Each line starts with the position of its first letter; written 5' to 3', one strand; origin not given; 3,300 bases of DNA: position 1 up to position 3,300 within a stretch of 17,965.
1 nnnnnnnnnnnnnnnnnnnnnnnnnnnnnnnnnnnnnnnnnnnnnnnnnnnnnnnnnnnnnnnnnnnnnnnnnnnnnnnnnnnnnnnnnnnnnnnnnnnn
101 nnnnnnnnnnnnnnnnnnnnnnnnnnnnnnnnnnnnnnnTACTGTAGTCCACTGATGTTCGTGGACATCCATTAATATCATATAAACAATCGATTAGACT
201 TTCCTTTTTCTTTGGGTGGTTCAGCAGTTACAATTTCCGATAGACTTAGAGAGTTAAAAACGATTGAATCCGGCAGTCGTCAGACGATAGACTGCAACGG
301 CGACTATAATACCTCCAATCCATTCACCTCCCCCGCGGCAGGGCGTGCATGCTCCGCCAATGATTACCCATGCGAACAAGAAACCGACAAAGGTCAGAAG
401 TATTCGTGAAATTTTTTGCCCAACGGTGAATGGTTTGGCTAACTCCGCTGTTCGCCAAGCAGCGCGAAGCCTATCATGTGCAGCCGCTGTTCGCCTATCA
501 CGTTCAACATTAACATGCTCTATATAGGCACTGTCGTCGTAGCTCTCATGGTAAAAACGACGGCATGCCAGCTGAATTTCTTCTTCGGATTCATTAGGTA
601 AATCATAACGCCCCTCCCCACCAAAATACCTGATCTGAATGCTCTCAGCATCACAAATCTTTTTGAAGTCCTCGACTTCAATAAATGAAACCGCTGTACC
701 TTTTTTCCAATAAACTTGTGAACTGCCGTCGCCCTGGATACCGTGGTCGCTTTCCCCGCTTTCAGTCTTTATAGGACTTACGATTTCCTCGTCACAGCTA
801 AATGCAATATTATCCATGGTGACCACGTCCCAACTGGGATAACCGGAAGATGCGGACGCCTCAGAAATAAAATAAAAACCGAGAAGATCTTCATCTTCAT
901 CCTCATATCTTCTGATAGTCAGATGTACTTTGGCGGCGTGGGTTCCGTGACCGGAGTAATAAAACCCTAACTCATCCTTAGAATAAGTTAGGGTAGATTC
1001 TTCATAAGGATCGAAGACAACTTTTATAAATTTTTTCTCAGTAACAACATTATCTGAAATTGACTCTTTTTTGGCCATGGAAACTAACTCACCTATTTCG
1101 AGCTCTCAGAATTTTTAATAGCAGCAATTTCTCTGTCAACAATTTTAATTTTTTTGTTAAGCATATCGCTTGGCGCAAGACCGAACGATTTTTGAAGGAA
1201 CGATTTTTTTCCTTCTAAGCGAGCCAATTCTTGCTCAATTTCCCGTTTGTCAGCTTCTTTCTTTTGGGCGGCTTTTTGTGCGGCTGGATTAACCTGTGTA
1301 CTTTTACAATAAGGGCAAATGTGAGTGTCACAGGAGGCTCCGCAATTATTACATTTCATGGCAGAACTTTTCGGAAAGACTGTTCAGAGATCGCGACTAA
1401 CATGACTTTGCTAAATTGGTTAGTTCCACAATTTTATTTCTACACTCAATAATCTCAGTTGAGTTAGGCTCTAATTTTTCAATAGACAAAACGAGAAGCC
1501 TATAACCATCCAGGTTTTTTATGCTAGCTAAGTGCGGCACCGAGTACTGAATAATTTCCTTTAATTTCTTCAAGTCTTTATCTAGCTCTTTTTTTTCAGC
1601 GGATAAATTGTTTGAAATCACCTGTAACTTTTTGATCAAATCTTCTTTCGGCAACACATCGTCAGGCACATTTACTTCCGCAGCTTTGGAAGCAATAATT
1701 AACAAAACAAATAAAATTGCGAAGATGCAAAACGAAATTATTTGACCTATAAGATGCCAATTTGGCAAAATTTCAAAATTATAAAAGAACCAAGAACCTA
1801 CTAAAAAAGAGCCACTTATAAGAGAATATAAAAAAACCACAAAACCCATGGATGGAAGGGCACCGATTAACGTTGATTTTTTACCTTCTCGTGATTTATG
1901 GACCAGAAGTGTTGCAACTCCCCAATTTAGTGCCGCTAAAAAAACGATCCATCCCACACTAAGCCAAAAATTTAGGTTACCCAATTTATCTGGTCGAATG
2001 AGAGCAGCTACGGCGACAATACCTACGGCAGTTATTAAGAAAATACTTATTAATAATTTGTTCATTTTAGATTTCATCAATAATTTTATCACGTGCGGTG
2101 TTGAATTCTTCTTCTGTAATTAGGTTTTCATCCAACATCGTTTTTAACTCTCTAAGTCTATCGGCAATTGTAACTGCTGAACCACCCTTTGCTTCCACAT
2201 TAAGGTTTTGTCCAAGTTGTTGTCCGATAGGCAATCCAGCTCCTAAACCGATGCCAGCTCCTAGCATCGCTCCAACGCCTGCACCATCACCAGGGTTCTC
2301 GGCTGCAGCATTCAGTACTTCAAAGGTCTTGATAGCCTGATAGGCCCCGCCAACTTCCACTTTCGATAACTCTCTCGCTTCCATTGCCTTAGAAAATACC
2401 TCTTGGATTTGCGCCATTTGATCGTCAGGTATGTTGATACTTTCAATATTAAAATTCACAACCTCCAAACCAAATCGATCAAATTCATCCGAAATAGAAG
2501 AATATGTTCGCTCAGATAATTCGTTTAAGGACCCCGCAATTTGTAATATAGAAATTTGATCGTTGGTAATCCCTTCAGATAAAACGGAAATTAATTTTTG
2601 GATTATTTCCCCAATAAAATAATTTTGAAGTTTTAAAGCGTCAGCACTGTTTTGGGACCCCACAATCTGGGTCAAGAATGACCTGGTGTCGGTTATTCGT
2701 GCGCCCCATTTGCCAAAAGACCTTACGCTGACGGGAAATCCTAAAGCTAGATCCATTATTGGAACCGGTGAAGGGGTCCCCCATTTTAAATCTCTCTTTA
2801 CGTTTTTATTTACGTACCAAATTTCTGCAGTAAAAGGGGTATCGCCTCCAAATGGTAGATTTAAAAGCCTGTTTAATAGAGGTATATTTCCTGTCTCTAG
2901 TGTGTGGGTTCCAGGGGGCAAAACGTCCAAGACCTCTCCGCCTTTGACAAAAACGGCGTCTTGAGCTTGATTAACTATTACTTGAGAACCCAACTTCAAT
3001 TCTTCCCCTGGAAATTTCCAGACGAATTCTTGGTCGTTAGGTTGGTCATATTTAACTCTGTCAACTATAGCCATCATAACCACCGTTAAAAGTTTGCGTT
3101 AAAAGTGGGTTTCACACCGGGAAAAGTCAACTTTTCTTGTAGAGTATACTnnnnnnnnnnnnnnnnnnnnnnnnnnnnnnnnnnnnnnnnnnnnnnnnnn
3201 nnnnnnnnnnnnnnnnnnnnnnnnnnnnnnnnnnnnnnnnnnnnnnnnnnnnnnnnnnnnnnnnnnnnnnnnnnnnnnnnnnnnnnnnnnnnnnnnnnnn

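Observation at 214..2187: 51-bp near-perfect inverted repeat (50/51) brackets three genes and encodes the SHOCT linker; candidate invertible segment or C-terminal cassette switch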

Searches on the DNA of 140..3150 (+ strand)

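Call 55: search_dna_similar(query=window:140-3150:+, collection=plasmids, mode=distant, max_rows=8)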
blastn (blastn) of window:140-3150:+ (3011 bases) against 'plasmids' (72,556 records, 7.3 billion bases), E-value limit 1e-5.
No match.

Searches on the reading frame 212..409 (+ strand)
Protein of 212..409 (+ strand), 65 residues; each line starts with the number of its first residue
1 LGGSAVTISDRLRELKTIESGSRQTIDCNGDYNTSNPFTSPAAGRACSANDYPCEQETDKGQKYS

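Call 7: search_protein_families(library=pfam, proteins=[window:212-409:+], max_evalue=0.1)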
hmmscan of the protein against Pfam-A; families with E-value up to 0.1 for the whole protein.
window:212-409:+ (65 aa): 0 families

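Call 8: search_protein_families(library=ncbifam, proteins=[window:212-409:+], max_evalue=0.1)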
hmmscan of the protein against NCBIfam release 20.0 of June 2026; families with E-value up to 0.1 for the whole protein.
window:212-409:+ (65 aa): 0 families

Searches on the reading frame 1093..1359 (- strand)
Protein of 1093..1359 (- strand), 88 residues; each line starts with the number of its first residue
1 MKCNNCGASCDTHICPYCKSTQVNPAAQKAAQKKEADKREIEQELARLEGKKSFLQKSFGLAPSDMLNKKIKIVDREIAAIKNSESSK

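Call 7: search_protein_families(library=pfam, proteins=[window:1093-1359:-], max_evalue=0.1)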
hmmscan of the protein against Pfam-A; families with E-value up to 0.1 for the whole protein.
window:1093-1359:- (88 aa): 3 families
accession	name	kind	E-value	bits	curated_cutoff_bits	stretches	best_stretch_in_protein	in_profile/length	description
PF14992.11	TMCO5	-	0.023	14.4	32.2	1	27-74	53-100/280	TMCO5 family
PF21203.3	ECM10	-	0.036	15.5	23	1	23-57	49-87/98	ER membrane protein complex subunit 10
PF01799.25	Fer2_2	-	0.066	13.8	30.3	1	9-46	20-58/75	[2Fe-2S] binding domain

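Call 8: search_protein_families(library=ncbifam, proteins=[window:1093-1359:-], max_evalue=0.1)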
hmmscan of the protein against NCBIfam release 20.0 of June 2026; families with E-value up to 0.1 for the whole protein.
window:1093-1359:- (88 aa): 1 family
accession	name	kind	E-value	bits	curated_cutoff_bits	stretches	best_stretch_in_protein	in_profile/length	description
NF047497.1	HK_LIC_12097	equivalog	0.004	15.9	500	1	12-76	65-127/367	LIC_12097 family sensor histidine kinase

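Call 24: list_cluster_members(proteins=[P0002, P0003, P0001, window:1093-1359:-, window:1397-2065:-])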
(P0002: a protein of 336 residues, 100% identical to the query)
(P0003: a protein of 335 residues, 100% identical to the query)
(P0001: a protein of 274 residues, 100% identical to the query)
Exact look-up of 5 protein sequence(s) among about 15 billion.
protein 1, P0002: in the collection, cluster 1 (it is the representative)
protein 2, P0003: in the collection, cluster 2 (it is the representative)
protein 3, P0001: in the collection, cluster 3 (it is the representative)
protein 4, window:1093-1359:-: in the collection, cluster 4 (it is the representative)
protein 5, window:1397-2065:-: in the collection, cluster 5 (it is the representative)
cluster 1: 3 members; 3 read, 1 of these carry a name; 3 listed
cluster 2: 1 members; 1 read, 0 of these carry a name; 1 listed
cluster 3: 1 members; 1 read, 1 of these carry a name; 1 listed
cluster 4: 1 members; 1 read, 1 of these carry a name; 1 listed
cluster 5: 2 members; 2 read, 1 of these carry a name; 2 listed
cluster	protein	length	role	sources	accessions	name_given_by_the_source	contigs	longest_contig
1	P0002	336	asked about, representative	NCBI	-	-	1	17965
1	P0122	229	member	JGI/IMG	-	membrane protease subunit (stomatin/prohibitin family)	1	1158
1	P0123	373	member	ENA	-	-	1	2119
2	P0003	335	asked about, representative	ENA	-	-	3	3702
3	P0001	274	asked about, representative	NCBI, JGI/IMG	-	hypothetical protein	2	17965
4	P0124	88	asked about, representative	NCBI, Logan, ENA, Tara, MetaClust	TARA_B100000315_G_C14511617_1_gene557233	strand:- start:93 stop:359 length:267 start_codon:yes stop_codon:yes gene_type:complete | TARA_037_MES_0.22-1.6_C14511617_1_gene557233 "" ""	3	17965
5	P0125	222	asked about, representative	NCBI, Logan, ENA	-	-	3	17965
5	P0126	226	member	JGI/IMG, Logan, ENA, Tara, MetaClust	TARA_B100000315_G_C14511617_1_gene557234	strand:- start:397 stop:1077 length:681 start_codon:yes stop_codon:yes gene_type:complete | TARA_037_MES_0.22-1.6_C14511617_1_gene557234 "" ""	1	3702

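Call 49: find_encoding_contigs(protein=window:1093-1359:-, flank=10000, max_places=10)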
Protein window:1093-1359:- (88 aa): 5 contigs read that carry it; 4 places shown.
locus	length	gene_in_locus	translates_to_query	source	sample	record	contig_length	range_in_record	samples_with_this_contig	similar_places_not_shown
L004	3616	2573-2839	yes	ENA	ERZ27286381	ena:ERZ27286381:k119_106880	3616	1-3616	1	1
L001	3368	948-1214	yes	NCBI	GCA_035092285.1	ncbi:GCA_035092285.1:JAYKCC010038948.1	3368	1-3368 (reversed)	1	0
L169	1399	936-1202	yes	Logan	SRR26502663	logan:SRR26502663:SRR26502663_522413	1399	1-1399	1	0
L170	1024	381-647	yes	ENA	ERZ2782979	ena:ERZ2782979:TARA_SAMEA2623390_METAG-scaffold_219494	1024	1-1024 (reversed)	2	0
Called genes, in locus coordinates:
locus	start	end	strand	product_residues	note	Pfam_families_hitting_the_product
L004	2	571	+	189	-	?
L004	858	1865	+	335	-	PF13421:Band_7_1, PF01145:Band_7 (weak), PF09851:SHOCT (weak)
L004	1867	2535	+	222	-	-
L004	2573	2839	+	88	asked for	-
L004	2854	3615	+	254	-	?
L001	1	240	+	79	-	?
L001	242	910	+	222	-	-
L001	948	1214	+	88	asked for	-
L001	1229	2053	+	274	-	-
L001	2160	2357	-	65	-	-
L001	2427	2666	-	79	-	-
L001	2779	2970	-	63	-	-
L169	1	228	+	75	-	?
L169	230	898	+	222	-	-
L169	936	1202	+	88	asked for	-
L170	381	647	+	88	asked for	-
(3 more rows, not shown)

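Call 54: search_protein_families(library=padloc, proteins=[window:1093-1359:-], max_evalue=0.01)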
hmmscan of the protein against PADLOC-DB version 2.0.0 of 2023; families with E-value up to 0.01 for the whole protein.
window:1093-1359:- (88 aa): 0 families

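Call 70: find_homologous_proteins(query=window:1093-1359:-, max_evalue=0.01)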
Query window:1093-1359:- (88 aa): 1 proteins with E <= 0.01 among 1 candidates.
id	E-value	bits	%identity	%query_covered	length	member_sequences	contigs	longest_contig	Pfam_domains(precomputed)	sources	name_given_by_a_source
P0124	4.9e-50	184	100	100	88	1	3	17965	-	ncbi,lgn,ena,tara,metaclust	tara:strand:- start:93 stop:359 length:267 start_codon:yes stop_codon:yes gene_type:complete|metaclu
